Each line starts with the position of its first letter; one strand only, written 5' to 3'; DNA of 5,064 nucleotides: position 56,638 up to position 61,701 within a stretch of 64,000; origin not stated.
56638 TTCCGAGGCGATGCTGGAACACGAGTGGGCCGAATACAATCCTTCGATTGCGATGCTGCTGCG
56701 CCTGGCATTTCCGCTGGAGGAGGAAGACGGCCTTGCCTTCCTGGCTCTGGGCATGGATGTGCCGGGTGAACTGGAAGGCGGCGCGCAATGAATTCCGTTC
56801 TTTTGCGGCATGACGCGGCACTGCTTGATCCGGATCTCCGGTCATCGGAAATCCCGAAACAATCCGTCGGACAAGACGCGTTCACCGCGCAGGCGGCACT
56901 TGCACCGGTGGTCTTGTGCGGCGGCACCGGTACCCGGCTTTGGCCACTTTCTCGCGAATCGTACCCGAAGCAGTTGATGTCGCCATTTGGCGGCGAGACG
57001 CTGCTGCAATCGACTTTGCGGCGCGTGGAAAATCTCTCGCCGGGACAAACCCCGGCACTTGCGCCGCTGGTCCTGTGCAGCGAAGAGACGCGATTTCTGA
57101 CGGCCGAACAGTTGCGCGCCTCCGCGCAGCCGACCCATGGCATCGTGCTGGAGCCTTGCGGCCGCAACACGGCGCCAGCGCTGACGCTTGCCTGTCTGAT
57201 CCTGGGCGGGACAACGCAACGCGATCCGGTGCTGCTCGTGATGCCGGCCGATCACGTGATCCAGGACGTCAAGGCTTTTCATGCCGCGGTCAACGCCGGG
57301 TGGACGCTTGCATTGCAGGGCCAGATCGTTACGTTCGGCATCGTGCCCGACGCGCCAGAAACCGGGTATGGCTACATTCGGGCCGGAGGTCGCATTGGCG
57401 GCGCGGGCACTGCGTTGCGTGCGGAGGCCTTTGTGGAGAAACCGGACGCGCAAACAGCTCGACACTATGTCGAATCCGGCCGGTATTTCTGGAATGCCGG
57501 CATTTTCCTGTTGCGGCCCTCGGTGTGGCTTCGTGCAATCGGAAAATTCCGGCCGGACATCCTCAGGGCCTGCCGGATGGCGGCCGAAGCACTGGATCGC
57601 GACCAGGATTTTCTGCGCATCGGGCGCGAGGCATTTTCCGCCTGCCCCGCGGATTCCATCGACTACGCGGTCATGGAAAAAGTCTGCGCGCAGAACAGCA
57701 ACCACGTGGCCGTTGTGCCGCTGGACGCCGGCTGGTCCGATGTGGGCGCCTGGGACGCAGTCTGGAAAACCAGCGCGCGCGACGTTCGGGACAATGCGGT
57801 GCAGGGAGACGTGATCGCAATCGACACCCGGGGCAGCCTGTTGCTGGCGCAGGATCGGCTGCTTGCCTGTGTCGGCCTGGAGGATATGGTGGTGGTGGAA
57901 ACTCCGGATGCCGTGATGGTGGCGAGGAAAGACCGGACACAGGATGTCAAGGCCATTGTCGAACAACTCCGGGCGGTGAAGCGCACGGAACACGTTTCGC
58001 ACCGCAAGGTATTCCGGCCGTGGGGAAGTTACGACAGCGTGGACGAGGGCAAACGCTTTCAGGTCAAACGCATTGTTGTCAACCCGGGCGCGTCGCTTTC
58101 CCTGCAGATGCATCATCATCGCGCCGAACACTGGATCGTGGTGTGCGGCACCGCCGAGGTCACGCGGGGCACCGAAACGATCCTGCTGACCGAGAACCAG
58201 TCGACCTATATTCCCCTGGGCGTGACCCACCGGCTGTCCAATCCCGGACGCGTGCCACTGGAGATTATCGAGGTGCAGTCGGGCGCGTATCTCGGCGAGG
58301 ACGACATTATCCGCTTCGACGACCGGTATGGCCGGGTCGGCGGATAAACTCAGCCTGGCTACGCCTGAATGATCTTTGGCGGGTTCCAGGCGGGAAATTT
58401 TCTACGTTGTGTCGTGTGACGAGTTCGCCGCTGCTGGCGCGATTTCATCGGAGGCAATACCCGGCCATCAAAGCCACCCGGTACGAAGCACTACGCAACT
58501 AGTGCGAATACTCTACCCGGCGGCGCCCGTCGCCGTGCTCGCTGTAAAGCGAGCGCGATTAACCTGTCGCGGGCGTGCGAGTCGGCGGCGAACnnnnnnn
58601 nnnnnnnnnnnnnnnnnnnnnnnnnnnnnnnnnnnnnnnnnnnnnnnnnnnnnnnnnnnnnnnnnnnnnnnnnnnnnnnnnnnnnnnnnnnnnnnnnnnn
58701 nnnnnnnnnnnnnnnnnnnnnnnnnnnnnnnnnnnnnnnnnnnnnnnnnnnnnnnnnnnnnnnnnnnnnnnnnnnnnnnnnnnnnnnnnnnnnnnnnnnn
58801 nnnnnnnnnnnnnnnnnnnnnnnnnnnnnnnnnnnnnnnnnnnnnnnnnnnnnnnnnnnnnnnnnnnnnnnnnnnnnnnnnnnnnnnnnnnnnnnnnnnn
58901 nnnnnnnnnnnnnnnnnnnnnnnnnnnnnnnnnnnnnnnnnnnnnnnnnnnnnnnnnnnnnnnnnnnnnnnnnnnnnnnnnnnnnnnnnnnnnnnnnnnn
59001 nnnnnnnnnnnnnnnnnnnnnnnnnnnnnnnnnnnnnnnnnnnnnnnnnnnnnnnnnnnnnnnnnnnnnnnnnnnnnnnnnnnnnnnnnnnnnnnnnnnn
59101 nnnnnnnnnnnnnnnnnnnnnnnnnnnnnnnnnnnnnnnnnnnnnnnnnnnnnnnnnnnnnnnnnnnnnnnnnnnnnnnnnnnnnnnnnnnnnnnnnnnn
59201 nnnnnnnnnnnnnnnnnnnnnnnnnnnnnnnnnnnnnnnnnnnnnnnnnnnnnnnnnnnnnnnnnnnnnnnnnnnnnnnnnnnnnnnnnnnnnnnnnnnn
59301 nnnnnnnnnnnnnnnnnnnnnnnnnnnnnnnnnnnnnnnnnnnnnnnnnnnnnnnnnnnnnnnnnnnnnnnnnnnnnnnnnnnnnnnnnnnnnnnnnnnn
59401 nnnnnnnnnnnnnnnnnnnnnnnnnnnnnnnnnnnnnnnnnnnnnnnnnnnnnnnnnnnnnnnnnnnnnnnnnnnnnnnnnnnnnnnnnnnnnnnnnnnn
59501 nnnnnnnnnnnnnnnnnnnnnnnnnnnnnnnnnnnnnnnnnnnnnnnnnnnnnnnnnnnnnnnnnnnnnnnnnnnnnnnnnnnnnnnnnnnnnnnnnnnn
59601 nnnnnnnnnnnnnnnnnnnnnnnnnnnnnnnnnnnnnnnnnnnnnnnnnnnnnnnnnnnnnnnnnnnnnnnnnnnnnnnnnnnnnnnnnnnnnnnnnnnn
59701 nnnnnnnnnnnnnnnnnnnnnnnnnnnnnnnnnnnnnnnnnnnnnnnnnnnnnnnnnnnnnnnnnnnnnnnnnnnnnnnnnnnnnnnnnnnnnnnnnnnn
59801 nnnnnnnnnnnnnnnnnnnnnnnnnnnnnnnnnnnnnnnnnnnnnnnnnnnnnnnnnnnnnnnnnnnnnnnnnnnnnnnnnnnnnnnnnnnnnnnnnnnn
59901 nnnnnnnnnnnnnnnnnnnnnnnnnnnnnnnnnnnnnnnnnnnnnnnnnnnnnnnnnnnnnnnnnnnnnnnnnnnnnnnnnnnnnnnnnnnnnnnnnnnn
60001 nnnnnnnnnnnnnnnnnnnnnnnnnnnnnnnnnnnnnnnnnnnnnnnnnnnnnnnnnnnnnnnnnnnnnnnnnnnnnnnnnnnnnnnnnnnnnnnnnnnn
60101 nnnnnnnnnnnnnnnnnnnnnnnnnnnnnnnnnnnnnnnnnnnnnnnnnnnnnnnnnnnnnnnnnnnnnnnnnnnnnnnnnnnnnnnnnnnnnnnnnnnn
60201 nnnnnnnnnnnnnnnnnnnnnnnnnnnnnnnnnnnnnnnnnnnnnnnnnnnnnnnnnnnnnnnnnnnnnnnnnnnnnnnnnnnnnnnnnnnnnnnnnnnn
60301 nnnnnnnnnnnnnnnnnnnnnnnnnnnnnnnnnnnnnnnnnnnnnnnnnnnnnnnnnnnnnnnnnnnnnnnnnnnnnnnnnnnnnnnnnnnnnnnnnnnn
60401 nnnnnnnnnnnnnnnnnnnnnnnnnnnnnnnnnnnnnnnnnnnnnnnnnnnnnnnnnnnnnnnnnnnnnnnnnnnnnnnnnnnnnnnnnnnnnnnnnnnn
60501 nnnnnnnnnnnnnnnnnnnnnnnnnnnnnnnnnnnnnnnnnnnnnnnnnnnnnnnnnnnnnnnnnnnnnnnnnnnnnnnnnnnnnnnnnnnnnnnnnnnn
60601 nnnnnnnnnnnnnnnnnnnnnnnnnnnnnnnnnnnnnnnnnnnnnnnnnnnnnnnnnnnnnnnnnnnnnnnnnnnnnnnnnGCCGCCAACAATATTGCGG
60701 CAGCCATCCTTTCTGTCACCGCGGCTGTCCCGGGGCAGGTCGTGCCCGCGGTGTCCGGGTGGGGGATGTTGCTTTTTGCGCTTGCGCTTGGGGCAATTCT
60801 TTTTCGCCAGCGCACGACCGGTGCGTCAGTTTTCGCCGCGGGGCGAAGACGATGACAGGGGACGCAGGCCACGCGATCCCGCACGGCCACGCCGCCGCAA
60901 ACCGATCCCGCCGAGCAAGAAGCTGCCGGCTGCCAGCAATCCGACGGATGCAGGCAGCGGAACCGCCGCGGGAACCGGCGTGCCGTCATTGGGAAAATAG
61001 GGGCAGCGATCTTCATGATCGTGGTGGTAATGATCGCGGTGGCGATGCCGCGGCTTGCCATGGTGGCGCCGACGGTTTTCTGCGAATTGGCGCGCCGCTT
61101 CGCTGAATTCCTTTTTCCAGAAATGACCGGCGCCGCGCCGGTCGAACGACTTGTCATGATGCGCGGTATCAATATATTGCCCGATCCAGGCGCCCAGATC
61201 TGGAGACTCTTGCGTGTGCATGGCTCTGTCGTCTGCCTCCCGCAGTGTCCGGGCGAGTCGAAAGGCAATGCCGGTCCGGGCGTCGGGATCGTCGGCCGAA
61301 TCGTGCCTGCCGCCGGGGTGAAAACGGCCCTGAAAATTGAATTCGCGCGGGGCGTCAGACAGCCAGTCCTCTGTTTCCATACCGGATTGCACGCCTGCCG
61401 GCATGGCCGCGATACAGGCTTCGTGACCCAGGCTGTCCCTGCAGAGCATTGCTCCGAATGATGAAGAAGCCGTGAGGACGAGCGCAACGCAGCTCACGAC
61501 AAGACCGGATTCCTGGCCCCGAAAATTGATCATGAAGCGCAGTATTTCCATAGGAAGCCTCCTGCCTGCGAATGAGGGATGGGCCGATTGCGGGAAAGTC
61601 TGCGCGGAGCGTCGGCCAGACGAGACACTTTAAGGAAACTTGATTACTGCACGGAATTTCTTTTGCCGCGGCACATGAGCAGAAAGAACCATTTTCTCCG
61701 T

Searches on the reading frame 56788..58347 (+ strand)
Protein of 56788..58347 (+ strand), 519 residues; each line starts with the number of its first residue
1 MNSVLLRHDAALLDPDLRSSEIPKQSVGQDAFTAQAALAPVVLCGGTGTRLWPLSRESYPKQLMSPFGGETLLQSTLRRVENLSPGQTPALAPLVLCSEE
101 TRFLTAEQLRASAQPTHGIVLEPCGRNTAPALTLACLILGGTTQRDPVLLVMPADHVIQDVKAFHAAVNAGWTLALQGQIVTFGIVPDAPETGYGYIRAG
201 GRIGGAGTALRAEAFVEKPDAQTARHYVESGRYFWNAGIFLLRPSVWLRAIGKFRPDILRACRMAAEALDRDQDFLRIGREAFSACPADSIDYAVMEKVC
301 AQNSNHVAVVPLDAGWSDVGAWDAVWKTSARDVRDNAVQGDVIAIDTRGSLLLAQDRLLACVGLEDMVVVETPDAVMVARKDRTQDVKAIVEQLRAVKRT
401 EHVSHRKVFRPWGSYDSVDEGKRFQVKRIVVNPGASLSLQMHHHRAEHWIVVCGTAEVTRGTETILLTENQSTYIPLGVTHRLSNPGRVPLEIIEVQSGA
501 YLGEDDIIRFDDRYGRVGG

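Call 6: search_protein_families(library=ncbifam, proteins=[window:56788-58347:+], max_evalue=0.01)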
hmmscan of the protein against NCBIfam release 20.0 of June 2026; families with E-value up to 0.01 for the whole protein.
window:56788-58347:+ (519 aa): 4 families
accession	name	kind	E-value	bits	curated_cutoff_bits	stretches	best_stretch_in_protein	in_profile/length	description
TIGR01479.1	GMP_PMI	equivalog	9.6e-202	670.9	372.95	1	38-516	1-467/467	mannose-1-phosphate guanylyltransferase/mannose-6-phosphate isomerase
NF012004.0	PRK15460.1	equivalog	7.3e-179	595.4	859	1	34-517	2-478/478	mannose-1-phosphate guanyltransferase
TIGR03992.1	Arch_glmU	subfamily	0.00012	21.1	292.1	1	41-83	4-44/393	bifunctional sugar-1-phosphate nucleotidylyltransferase/acetyltransferase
NF052502.1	man1P_GTase_Rv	exception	0.0076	15.1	440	0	41-82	4-43/352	mannose-1-phosphate guanylyltransferase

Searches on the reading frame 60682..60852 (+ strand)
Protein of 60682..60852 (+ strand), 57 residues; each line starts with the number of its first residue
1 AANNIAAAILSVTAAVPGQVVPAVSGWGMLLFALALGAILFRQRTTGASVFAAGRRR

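Call 25: search_protein_families(library=ncbifam, proteins=[window:60682-60852:+], max_evalue=10)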
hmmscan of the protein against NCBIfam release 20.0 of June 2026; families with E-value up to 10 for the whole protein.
seq(57 aa): 2 families
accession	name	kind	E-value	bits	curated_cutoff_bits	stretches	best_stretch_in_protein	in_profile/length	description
NF033207.2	midcut_by_XrtH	subfamily_domain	0.00027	21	45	1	5-43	19-59/175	midcut-by-XrtH protein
TIGR04174.1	IPTL_CTERM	subfamily_domain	0.0016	18.6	20.5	1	21-45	1-25/27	IPTL-CTERM sorting domain-containing protein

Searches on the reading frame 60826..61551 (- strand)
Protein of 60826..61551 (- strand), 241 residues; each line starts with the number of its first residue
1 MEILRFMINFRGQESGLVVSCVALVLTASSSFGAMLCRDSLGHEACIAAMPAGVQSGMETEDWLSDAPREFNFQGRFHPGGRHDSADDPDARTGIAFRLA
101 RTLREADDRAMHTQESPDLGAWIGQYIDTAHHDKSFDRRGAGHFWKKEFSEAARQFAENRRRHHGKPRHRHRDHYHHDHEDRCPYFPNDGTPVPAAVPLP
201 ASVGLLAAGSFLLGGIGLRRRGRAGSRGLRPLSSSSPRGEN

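Call 6: search_protein_families(library=ncbifam, proteins=[window:60826-61551:-], max_evalue=0.01)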
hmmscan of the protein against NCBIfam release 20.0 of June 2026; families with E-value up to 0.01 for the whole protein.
window:60826-61551:- (241 aa): 0 families

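Call 39: search_protein_families(library=pfam, proteins=[window:60826-61551:-], max_evalue=0.001)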
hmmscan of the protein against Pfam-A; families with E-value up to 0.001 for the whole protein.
window:60826-61551:- (241 aa): 0 families

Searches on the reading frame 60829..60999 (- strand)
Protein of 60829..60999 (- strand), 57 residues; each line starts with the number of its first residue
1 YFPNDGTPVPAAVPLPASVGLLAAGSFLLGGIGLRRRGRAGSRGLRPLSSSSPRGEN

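Call 25: search_protein_families(library=ncbifam, proteins=[window:60829-60999:-], max_evalue=10)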
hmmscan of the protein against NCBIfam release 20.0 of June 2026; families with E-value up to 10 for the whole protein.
seq(57 aa): 3 families
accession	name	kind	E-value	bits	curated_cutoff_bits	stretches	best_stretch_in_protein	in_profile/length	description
NF033554.9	floc_PepA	equivalog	0.054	13.3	80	1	11-37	235-259/261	flocculation-associated PEP-CTERM protein PepA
NF038124.1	PEP_CTERM_TLD_A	exception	0.31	10.6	100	1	11-37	209-235/235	PEP_CTERM-anchored TLD domain-containing protein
TIGR02595.1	PEP_CTERM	domain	3.2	8.8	16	1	16-37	4-22/24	PEP-CTERM sorting domain-containing protein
